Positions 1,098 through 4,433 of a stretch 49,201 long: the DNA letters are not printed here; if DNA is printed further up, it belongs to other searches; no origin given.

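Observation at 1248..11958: Type III-like R-M operon expanded to a two-ATPase cassette: SNF2 helicase + DUF4391 + Mod + Res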

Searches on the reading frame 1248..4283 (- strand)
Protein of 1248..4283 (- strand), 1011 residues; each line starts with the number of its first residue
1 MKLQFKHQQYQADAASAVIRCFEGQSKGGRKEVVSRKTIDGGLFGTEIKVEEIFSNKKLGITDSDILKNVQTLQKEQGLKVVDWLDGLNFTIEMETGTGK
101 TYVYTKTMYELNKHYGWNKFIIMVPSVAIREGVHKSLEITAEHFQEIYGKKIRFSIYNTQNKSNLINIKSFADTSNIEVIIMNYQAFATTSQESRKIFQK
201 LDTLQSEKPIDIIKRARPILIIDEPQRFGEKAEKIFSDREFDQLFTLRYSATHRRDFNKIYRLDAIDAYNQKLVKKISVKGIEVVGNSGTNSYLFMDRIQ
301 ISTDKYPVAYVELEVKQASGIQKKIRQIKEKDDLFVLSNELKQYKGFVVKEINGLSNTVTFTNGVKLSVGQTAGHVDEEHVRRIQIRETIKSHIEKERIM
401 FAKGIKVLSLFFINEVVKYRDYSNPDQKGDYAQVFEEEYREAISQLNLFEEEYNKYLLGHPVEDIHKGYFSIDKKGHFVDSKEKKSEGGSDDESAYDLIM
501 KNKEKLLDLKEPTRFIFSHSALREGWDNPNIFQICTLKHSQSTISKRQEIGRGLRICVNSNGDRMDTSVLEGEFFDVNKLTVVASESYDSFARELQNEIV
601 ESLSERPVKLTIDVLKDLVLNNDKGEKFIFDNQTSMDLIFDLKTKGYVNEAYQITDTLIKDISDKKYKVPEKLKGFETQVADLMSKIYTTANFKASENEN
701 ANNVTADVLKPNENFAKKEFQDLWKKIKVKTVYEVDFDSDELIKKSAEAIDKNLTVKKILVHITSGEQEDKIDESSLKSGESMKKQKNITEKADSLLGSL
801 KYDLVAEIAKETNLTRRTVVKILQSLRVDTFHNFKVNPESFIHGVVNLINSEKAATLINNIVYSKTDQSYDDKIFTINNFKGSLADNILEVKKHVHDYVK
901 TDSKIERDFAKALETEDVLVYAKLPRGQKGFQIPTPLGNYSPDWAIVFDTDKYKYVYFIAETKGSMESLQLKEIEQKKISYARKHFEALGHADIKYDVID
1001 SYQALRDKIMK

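Call 3: search_protein_families(library=pfam, proteins=[window:1248-4283:-], max_evalue=0.01)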
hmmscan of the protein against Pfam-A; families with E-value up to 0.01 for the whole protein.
window:1248-4283:- (1011 aa): 3 families
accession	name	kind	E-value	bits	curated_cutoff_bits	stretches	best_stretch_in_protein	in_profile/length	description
PF19778.5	RE_endonuc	-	8.1e-30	103.3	23.4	1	892-1000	1-106/108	Endonuclease domain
PF04851.21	ResIII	-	1.1e-13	51.8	22.5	1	88-254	24-163/164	Type III restriction enzyme, res subunit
PF00270.35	DEAD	-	1.1e-07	32.2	26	1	84-255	11-162/167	DEAD/DEAH box helicase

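Call 4: search_protein_families(library=padloc, proteins=[window:1248-4283:-], max_evalue=0.01)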
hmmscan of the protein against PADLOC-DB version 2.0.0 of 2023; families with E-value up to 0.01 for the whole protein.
window:1248-4283:- (1011 aa): 3 families
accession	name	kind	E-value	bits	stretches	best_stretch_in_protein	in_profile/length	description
PDLC03647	REase_III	-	1.8e-284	944.6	1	1-1009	1-986/989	Type III restriction enzyme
PDLC03649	REase_III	-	3.5e-95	317.8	1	48-997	36-953/973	Type III restriction enzyme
PDLC03650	REase_III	-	3.1e-05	20.6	1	508-557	373-422/898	Type III restriction enzyme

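Call 5: search_protein_families(library=ncbifam, proteins=[window:1248-4283:-], max_evalue=0.01)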
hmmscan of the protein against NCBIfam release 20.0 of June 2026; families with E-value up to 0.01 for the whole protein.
window:1248-4283:- (1011 aa): 1 family
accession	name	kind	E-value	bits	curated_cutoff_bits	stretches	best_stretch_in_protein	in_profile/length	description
NF012027.0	PRK15483.1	equivalog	1.1e-108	364.6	564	1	1-996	1-966/986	type III restriction-modification system endonuclease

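Call 58: search_dna_similar(query=window:1248-4283:-, collection=plasmids, mode=protein, max_rows=40, rows=spread, max_evalue=1e-20)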
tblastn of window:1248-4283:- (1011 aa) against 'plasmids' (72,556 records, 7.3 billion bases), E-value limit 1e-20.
Records with a match: 288; places in all: 292; records where one place covers at least 80% of the query: 149.
Best place of each record, by identity: <60% 288.
By first word of the organism name: Escherichia 67; Enterococcus 31; Klebsiella 22; Salmonella 21; Bacillus 18; Listeria 16; Lactococcus 12; Acinetobacter 11; Vibrio 8; Enterobacter 7; and 44 more.
By predicted mobility (MOB-suite, as given by PLSDB): non-mobilizable 180; mobilizable 67; conjugative 41.
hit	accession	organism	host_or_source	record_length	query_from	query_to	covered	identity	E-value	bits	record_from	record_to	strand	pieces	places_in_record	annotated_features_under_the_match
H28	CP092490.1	Endozoicomonas sp. Mp262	Meretrix meretrix,whole organism,sea ...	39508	1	1010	100%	47.4%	0e+0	825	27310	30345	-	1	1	record has no annotation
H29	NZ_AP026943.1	Citrobacter freundii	Mastacembelus,gut contents of ...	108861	1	1009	100%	46.1%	0e+0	816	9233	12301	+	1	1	DEAD/DEAH box helicase family protein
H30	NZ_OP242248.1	Escherichia coli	Homo sapiens,stool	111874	1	1009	100%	45.8%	0e+0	815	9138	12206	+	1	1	DEAD/DEAH box helicase family protein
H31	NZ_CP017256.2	Clostridium taeniosporum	microbial cells,Lake Mainaki silt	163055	1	1005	99%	45.9%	0e+0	805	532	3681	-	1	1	DEAD/DEAH box helicase family protein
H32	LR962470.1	Enterococcus faecalis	-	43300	1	1009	100%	44.0%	0e+0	775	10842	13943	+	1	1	none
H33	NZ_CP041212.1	Listeria monocytogenes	-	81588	1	1009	100%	43.7%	0e+0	781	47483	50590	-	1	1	DEAD/DEAH box helicase family protein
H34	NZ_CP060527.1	Listeria monocytogenes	-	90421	1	1009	100%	43.7%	0e+0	781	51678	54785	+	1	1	DEAD/DEAH box helicase family protein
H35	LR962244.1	Enterococcus faecalis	-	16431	1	1009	100%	43.5%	0e+0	776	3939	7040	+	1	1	record has no annotation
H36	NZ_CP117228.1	Listeria innocua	whole organism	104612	1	1009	100%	43.4%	0e+0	773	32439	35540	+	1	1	DEAD/DEAH box helicase family protein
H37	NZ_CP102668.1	Sphingobium sp. JS3065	whole organism,chemical plant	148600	61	1005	93%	45.7%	0e+0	805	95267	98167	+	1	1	DEAD/DEAH box helicase family protein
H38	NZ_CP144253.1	Acinetobacter baumannii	patient,Nanchang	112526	1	1005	99%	41.6%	0e+0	738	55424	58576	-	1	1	DEAD/DEAH box helicase family protein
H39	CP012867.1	Persicobacter sp. JZB09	cell culture,soil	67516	1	1006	100%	36.5%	2e-162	537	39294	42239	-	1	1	record has no annotation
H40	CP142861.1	Enterococcus faecium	Microbe,Sikhye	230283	1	1006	100%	35.9%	1e-141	477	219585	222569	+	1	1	DEAD/DEAH box helicase family protein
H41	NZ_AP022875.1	Bacillus cereus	-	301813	1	989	98%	36.4%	2e-143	482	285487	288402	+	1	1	DEAD/DEAH box helicase family protein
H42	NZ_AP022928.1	Bacillus cereus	-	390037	1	989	98%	36.4%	2e-143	482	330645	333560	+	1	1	DEAD/DEAH box helicase family protein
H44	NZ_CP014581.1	Paraburkholderia phytofirmans OLGA172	-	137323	1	990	98%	35.1%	9e-153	509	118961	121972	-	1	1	DEAD/DEAH box helicase family protein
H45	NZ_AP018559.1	Hydrogenophilus thermoluteolus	-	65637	1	989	86%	38.4%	4e-110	523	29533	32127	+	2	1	DEAD/DEAH box helicase family protein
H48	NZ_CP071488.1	Glaesserella parasuis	swine,pig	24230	90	989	89%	26.3%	6e-45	185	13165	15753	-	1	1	type III restriction-modification system endonuclease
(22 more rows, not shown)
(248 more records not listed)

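Call 59: get_annotated_region(hit=H33, flank=8000)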
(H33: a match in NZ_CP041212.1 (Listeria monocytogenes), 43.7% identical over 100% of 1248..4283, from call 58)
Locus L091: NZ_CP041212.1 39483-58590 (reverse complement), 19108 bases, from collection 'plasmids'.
description: Listeria monocytogenes strain LMP18-H2446 plasmid pCFSAN074383, complete sequence
organism: Listeria monocytogenes (NCBI taxid 1639)
taxonomy: Bacteria; Bacillota; Bacilli; Bacillales; Listeriaceae; Listeria; Listeria monocytogenes
host: -; source: -; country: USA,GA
typing (MOB-suite, as given by PLSDB): mobilizable; replicon rep_cluster_2446; relaxase MOBP
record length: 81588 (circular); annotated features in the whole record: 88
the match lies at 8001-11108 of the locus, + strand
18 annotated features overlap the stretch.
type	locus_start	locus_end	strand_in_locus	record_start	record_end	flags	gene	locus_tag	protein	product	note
CDS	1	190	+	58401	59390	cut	-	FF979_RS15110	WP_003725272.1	hypothetical protein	-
CDS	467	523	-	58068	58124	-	-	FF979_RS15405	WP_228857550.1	hypothetical protein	-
CDS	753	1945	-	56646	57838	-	-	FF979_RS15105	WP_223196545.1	IS3 family transposase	-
CDS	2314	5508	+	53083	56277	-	-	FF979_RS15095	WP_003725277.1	helicase-related protein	-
CDS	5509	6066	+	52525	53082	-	-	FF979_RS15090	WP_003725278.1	hypothetical protein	-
CDS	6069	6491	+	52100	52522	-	-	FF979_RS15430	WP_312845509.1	hypothetical protein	-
CDS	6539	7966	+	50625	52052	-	-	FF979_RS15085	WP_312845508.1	site-specific DNA-methyltransferase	GO:0006306 - DNA methylation [Evidence IEA]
CDS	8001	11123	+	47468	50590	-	-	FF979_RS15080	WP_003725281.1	DEAD/DEAH box helicase family protein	-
CDS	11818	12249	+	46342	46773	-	-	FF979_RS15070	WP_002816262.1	CopY/TcrY family copper transport repressor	GO:0006825 - copper ion transport [Evidence IEA]; GO:0006355 - regulation of DNA-templated transcription [Evidence IEA]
CDS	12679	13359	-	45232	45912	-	-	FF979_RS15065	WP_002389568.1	IS6 family transposase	-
CDS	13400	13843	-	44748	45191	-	-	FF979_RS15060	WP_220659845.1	helix-turn-helix domain-containing protein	-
CDS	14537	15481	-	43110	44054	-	-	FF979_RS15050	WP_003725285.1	AAA family ATPase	-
CDS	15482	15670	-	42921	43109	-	-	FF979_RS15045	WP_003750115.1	hypothetical protein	-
CDS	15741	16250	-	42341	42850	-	-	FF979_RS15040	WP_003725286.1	hypothetical protein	-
CDS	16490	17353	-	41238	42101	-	-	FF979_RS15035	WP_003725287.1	SDR family oxidoreductase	-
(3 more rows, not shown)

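Call 60: get_annotated_region(hit=H41, flank=8000)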
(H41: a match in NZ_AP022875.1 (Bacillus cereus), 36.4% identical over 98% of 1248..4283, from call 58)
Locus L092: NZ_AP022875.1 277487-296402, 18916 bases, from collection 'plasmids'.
description: Bacillus cereus strain MRY14-0057 plasmid pMRY14-0057_1, complete sequence
organism: Bacillus cereus (NCBI taxid 1396)
taxonomy: Bacteria; Bacillota; Bacilli; Bacillales; Bacillaceae; Bacillus; Bacillus cereus
host: -; source: -; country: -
typing (MOB-suite, as given by PLSDB): non-mobilizable; replicon rep_cluster_125; mating-pair formation MPF_T
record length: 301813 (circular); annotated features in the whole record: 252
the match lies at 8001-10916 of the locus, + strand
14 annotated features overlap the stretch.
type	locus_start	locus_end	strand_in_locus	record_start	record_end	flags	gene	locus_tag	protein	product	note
CDS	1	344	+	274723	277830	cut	drmA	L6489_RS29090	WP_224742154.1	DISARM system helicase DrmA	-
CDS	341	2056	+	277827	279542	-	-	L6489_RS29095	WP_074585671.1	DUF1998 domain-containing protein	-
CDS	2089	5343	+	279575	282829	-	-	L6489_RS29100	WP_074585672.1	helicase-related protein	-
CDS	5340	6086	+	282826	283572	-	-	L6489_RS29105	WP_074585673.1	DUF4391 domain-containing protein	-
CDS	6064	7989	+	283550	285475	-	-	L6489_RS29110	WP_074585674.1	site-specific DNA-methyltransferase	GO:0006306 - DNA methylation [Evidence IEA]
CDS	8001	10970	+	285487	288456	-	-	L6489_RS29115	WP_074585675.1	DEAD/DEAH box helicase family protein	-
CDS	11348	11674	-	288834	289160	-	-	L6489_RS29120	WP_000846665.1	helix-turn-helix transcriptional regulator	-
CDS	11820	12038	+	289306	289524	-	-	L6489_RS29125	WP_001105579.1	helix-turn-helix transcriptional regulator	-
CDS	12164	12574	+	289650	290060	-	-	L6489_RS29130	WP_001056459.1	hypothetical protein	-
CDS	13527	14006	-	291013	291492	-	-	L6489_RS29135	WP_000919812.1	CPBP family intramembrane glutamic endopeptidase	GO:0071586 - CAAX-box protein processing [Evidence IEA]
CDS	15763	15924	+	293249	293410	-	-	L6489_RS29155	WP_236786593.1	hypothetical protein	-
CDS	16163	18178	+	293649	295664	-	-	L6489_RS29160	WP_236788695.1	hypothetical protein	-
CDS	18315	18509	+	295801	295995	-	-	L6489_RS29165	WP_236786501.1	hypothetical protein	-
CDS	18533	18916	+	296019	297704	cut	-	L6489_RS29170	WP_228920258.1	tyrosine-type recombinase/integrase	GO:0015074 - DNA integration [Evidence IEA]; GO:0006310 - DNA recombination [Evidence IEA]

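Call 61: get_annotated_region(hit=H44, flank=8000)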
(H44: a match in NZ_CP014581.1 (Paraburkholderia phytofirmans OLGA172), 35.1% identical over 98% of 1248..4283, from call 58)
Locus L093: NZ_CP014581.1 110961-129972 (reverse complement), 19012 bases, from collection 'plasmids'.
description: Paraburkholderia phytofirmans OLGA172 plasmid pOLGA2, complete sequence
organism: Paraburkholderia phytofirmans OLGA172 (NCBI taxid 1417228)
taxonomy: Bacteria; Pseudomonadota; Betaproteobacteria; Burkholderiales; Burkholderiaceae; Paraburkholderia; Paraburkholderia phytofirmans; Paraburkholderia phytofirmans OLGA172
host: -; source: -; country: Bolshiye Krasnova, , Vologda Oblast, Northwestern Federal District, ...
typing (MOB-suite, as given by PLSDB): conjugative; relaxase MOBF; mating-pair formation MPF_F
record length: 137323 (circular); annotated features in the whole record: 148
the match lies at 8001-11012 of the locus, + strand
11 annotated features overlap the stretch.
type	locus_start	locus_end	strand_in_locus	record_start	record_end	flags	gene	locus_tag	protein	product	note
CDS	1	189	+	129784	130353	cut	-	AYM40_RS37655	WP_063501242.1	hypothetical protein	-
CDS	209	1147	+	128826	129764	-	-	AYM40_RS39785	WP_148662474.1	hypothetical protein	-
CDS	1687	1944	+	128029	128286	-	-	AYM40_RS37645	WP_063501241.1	hypothetical protein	-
CDS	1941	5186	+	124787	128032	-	-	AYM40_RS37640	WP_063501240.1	helicase-related protein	-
CDS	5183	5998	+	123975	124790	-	-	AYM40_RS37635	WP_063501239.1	DUF4391 domain-containing protein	-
CDS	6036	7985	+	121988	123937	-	-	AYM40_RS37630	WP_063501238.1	site-specific DNA-methyltransferase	GO:0006306 - DNA methylation [Evidence IEA]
CDS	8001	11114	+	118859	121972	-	-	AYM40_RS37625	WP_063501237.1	DEAD/DEAH box helicase family protein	-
CDS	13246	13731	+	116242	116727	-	-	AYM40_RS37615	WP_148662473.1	hypothetical protein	-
CDS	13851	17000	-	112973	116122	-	-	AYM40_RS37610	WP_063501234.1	error-prone DNA polymerase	-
CDS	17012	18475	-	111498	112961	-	-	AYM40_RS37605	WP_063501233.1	DNA polymerase Y family protein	-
CDS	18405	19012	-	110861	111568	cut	imuA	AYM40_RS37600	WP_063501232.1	translesion DNA synthesis-associated protein ImuA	GO:0051782 - negative regulation of cell division [Evidence IEA]; GO:0009432 - SOS response [Evidence IEA]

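Call 62: get_annotated_region(hit=H40, flank=7500)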
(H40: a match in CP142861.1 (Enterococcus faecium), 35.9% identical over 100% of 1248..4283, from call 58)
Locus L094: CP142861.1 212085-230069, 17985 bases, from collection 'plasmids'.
description: Enterococcus faecium strain GB_C_05 plasmid p_GB_C_05, complete sequence
organism: Enterococcus faecium (NCBI taxid 1352)
taxonomy: Bacteria; Bacillota; Bacilli; Lactobacillales; Enterococcaceae; Enterococcus; Enterococcus faecium
host: -; source: Microbe,Sikhye; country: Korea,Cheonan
typing (MOB-suite, as given by PLSDB): conjugative; replicon Inc18,rep_cluster_893; relaxase MOBP,MOBP; mating-pair formation MPF_T
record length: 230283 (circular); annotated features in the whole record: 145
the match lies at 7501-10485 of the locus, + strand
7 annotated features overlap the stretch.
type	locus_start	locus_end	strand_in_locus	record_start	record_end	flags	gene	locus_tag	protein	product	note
CDS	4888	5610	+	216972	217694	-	-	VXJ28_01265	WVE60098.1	DUF4391 domain-containing protein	-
CDS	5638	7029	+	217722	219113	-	-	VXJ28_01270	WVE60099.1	site-specific DNA-methyltransferase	-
CDS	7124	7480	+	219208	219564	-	-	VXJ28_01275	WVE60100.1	hypothetical protein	-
CDS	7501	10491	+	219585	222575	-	-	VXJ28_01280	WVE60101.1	DEAD/DEAH box helicase family protein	-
CDS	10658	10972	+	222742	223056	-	-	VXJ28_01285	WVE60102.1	hypothetical protein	-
CDS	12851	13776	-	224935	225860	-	-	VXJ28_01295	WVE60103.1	IS982-like element ISEfm1 family transposase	-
CDS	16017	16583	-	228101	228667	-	dhaL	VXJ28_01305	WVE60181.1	dihydroxyacetone kinase subunit DhaL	-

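Call 63: get_annotated_region(hit=H45, flank=7500)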
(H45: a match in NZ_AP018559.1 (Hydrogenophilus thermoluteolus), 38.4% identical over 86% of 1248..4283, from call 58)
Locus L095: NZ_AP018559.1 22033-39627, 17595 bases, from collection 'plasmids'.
description: Hydrogenophilus thermoluteolus strain TH-1 plasmid pTH1, complete sequence
organism: Hydrogenophilus thermoluteolus (NCBI taxid 297)
taxonomy: Bacteria; Pseudomonadota; Hydrogenophilia; Hydrogenophilales; Hydrogenophilaceae; Hydrogenophilus; Hydrogenophilus thermoluteolus
host: -; source: -; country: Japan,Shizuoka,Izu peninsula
typing (MOB-suite, as given by PLSDB): mobilizable; relaxase MOBP
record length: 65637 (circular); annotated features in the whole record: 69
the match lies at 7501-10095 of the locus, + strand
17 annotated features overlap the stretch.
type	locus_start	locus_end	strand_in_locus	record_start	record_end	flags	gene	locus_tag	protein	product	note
CDS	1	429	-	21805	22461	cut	-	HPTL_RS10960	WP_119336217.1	AAA family ATPase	-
CDS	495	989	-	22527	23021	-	-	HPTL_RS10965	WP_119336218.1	RES domain-containing protein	-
CDS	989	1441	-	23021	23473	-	-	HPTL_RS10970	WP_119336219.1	antitoxin Xre/MbcA/ParS toxin-binding domain-containing protein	-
CDS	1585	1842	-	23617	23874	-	-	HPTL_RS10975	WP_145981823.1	cryptic plasmid protein A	-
CDS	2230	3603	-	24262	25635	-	-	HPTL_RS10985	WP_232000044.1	IS701 family transposase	-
CDS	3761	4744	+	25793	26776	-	-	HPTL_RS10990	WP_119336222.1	IS5 family transposase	-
CDS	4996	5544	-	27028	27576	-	-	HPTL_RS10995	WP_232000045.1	hypothetical protein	-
CDS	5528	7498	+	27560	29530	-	-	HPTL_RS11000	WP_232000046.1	site-specific DNA-methyltransferase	GO:0006306 - DNA methylation [Evidence IEA]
CDS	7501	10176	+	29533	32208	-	-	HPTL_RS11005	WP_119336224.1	DEAD/DEAH box helicase family protein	-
CDS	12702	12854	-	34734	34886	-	-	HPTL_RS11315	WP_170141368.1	hypothetical protein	-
CDS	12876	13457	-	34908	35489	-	-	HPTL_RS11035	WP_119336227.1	HupE/UreJ family protein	-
CDS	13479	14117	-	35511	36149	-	ureG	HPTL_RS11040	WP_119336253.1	urease accessory protein UreG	GO:0019627 - urea metabolic process [Evidence IEA]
CDS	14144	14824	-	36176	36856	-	-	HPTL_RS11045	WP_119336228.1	urease accessory protein UreF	-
CDS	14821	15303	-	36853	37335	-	ureE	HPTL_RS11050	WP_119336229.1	urease accessory protein UreE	GO:0006457 - protein folding [Evidence IEA]; GO:0065003 - protein-containing complex assembly [Evidence IEA]; ...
CDS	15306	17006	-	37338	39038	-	ureC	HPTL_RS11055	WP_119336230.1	urease subunit alpha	GO:0019627 - urea metabolic process [Evidence IEA]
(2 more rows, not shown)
